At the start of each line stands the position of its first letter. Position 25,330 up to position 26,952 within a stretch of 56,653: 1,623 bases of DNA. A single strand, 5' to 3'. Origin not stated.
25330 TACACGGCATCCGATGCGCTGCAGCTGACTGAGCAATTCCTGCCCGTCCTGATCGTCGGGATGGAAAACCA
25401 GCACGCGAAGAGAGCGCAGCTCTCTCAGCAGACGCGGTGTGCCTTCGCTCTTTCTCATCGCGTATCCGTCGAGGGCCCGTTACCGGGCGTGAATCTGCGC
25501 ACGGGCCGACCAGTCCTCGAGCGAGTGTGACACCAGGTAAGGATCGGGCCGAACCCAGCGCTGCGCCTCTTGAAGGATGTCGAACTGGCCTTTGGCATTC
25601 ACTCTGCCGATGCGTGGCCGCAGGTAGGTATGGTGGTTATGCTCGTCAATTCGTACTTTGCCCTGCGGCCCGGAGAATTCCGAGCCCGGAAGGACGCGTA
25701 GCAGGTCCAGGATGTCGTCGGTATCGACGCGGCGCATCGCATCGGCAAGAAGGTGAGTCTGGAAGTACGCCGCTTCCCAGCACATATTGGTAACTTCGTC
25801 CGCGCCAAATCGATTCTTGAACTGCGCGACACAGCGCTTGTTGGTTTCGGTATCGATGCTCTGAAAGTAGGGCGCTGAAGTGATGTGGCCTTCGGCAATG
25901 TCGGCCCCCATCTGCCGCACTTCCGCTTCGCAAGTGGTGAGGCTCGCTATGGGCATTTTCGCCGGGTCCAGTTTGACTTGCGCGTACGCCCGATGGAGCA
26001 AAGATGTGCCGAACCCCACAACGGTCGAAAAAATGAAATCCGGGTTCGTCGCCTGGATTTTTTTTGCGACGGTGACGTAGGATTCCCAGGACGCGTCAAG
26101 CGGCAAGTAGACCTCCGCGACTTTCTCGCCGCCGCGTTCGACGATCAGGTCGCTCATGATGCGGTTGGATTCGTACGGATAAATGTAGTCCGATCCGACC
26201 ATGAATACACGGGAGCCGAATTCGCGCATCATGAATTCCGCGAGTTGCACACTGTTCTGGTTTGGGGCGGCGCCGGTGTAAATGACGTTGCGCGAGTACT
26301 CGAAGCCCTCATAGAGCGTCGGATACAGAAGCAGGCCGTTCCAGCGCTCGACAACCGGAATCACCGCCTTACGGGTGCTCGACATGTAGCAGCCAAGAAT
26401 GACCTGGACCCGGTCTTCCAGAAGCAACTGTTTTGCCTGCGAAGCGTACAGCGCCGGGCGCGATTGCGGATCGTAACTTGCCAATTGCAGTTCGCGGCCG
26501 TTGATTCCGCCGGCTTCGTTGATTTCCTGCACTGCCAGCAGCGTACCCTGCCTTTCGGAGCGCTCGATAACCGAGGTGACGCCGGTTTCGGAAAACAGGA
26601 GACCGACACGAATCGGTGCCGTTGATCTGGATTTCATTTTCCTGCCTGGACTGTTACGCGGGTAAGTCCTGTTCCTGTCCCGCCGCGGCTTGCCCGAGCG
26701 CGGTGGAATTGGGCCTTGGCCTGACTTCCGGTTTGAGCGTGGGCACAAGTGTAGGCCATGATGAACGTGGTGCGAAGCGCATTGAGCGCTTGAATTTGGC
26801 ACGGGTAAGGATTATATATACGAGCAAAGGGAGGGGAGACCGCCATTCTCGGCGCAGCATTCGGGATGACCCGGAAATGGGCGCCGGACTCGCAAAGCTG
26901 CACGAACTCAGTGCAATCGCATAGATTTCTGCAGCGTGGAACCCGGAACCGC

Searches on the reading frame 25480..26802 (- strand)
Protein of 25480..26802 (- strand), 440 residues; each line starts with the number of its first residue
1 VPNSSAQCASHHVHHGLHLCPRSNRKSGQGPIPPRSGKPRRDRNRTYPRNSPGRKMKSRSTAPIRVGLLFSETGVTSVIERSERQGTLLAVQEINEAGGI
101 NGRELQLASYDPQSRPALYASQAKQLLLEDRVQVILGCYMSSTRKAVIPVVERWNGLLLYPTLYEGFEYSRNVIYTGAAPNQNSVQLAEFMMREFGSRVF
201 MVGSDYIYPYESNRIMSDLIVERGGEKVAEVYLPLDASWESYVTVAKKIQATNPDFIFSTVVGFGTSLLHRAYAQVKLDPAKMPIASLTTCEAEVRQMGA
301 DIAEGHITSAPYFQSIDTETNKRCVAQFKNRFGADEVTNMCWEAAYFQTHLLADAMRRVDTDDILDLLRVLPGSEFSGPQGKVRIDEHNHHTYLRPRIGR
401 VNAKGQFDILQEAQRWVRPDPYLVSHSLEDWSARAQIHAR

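Call 13: search_protein_families(library=pfam, proteins=[window:25480-26802:-])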
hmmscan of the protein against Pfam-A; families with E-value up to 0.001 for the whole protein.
window:25480-26802:- (440 aa): 3 families
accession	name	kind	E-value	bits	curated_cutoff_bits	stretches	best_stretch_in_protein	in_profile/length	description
PF13433.12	Peripla_BP_5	-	6.8e-140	466.7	27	1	64-426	1-361/363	Periplasmic binding protein domain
PF13458.12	Peripla_BP_6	-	1.9e-66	225.5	31.7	1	63-406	1-343/343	Periplasmic binding protein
PF01094.35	ANF_receptor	-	0.00012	21.7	25.4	0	87-159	6-78/353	Receptor family ligand binding region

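Call 16: search_protein_families(library=ncbifam, proteins=[window:25480-26802:-], max_evalue=0.00001)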
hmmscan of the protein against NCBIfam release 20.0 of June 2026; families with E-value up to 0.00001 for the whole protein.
window:25480-26802:- (440 aa): 3 families
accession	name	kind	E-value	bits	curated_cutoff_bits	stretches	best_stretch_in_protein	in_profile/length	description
TIGR03407.1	urea_ABC_UrtA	exception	5e-98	328.3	492.75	1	64-422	1-360/361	urea ABC transporter substrate-binding protein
TIGR03669.1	urea_ABC_arch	equivalog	7.3e-55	186.5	494.8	1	64-415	1-350/375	urea ABC transporter substrate-binding protein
NF011933.0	PRK15404.1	subfamily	1e-11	44.5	477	1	61-388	24-347/370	high-affinity branched-chain amino acid ABC transporter substrate-binding protein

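Call 25: search_solved_structures(query=window:25480-26802:-, show_alignments=2)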
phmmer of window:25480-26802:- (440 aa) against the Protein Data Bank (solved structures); distinct sequences matched with E-value up to 0.001: 25.
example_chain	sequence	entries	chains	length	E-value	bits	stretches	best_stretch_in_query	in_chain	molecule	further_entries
1pea_A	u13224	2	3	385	4.3e-104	351.9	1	63-434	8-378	AMIDASE OPERON | AMIC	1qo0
1qnl_A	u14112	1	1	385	2.1e-103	349.6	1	63-434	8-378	ALIPHATIC AMIDASE EXPRESSION-REGULATING PROTEIN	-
8tg1_A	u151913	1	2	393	2.3e-79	270.5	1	55-426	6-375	Extracellular ligand-binding receptor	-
7s6f_A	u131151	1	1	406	7.9e-58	199.5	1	64-420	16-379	Putative urea ABC transporter, urea binding protein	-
8hic_A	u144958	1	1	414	1.5e-54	188.7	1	63-421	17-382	Putative urea ABC transporter, substrate binding protein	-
7s6e_A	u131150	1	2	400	1.6e-54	188.6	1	64-420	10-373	Urea ABC transporter, periplasmic urea-binding protein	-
4f06_A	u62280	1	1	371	4e-11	45.6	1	64-393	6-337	Extracellular ligand-binding receptor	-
4zpj_A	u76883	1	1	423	4.6e-11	45.4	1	29-387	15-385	Extracellular ligand-binding receptor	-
4gnr_A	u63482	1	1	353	7e-11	44.8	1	63-391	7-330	ABC transporter substrate-binding protein-branched chain amino acid transport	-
4ey3_A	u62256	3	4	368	2.1e-10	43.3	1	65-390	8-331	Twin-arginine translocation pathway signal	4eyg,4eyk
4xfk_A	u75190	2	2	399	1.5e-09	40.4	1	62-390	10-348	Putative branched chain amino acid ABC transporter, periplasmic amino acid-binding protein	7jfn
4evs_A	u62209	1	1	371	2.3e-09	39.8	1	64-392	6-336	PUTATIVE ABC TRANSPORTER SUBUNIT, SUBSTRATE-BINDING COMPONENT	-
3i45_A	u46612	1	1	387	5.9e-09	38.5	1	63-404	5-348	Twin-arginine translocation pathway signal protein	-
3nnd_B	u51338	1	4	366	6.5e-09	38.3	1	64-391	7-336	Possible substrate binding protein of ABC transporter system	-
3n0x_A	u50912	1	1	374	8.5e-09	37.9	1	64-391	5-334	Possible substrate binding protein of ABC transporter system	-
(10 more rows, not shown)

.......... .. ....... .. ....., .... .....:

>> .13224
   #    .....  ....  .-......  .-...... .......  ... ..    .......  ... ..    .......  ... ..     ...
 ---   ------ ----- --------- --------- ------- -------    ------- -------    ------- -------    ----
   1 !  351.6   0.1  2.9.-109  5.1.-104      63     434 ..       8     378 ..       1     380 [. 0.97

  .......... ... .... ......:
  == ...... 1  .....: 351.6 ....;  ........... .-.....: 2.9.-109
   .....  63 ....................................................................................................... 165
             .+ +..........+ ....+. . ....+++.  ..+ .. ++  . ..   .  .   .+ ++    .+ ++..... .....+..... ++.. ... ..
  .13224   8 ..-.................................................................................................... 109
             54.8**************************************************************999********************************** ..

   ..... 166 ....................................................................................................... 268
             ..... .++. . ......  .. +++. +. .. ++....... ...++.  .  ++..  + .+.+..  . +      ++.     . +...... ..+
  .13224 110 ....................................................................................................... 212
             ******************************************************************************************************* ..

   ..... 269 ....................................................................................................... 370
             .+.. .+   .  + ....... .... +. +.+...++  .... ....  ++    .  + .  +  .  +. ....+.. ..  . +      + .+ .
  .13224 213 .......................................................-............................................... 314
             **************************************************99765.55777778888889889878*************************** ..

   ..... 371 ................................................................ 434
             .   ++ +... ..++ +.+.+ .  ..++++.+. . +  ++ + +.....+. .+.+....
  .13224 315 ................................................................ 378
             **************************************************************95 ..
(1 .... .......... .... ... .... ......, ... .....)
